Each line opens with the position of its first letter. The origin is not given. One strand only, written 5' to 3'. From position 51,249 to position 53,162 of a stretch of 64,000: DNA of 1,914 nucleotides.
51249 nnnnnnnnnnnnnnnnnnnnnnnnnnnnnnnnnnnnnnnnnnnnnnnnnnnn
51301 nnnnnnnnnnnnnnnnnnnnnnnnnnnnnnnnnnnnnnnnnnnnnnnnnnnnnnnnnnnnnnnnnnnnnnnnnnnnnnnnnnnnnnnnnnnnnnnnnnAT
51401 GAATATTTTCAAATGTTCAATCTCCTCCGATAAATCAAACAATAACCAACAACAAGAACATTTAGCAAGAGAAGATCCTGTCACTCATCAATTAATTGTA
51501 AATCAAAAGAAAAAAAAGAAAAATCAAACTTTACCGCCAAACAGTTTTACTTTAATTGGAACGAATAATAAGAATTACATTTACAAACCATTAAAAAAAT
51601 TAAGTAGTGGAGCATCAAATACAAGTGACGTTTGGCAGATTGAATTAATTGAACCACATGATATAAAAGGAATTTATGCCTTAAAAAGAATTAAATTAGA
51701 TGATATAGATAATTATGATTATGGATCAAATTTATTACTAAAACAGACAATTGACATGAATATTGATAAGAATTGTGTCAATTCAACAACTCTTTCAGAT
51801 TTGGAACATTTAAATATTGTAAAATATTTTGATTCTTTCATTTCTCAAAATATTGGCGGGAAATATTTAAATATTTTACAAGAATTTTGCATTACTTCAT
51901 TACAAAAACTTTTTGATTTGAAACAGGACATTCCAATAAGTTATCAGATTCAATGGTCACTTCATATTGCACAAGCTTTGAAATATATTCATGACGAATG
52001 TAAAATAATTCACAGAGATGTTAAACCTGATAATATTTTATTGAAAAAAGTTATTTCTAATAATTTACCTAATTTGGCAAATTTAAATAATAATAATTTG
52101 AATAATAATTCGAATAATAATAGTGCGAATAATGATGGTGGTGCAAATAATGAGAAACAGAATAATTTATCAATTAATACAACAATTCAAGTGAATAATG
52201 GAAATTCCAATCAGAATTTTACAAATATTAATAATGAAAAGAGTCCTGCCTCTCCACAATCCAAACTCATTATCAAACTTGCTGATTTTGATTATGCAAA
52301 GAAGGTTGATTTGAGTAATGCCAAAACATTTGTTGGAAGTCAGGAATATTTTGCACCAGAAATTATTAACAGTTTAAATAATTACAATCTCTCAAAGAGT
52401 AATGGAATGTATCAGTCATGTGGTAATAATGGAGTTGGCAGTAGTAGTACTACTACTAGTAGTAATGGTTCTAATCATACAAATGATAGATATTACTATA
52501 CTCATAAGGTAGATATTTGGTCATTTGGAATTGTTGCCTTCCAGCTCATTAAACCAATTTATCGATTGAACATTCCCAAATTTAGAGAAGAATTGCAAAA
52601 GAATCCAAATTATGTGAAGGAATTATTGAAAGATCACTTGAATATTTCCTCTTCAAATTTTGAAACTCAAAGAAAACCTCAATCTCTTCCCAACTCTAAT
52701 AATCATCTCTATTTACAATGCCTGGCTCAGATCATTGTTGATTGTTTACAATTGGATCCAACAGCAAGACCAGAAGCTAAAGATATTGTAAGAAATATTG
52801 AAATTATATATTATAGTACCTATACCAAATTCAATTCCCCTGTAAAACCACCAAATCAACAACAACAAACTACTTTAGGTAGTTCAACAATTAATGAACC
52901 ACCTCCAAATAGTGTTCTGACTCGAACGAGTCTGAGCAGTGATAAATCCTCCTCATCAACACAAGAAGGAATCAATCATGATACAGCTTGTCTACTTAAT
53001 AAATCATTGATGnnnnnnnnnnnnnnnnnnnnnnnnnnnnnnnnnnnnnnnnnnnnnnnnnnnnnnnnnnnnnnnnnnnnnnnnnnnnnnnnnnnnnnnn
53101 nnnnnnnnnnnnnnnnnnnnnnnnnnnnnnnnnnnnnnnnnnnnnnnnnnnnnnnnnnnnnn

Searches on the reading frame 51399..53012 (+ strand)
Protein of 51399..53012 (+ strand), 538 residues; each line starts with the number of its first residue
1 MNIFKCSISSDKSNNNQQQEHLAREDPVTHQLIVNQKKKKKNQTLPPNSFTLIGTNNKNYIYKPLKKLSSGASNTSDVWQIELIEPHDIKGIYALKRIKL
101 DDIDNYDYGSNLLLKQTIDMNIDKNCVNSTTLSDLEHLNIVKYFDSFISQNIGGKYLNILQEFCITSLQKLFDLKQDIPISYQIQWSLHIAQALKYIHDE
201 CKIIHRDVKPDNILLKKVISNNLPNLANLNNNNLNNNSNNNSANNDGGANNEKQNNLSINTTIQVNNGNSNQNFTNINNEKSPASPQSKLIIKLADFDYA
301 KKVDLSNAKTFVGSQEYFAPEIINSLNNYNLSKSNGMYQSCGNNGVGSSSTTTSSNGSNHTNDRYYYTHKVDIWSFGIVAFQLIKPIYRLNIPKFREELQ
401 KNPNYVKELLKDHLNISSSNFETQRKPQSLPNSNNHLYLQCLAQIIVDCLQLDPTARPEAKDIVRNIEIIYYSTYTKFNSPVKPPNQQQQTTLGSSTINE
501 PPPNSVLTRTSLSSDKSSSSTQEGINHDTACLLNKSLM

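Call 12: search_protein_families(library=pfam, proteins=[window:51399-53012:+])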
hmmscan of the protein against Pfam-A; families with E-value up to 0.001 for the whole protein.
window:51399-53012:+ (538 aa): 2 families
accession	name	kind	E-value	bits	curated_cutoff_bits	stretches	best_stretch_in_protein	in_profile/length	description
PF00069.31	Pkinase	-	2.8e-28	99.5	31.7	3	129-217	49-133/263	Protein kinase domain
PF07714.23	PK_Tyr_Ser-Thr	-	6.3e-14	52.3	23.1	1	126-217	49-137/258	Protein tyrosine and serine/threonine kinase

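Call 60: find_encoding_contigs(protein=window:51399-53012:+, flank=1000, max_places=2)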
Protein window:51399-53012:+ (538 aa): no gene with exactly this product is on record in the collection.
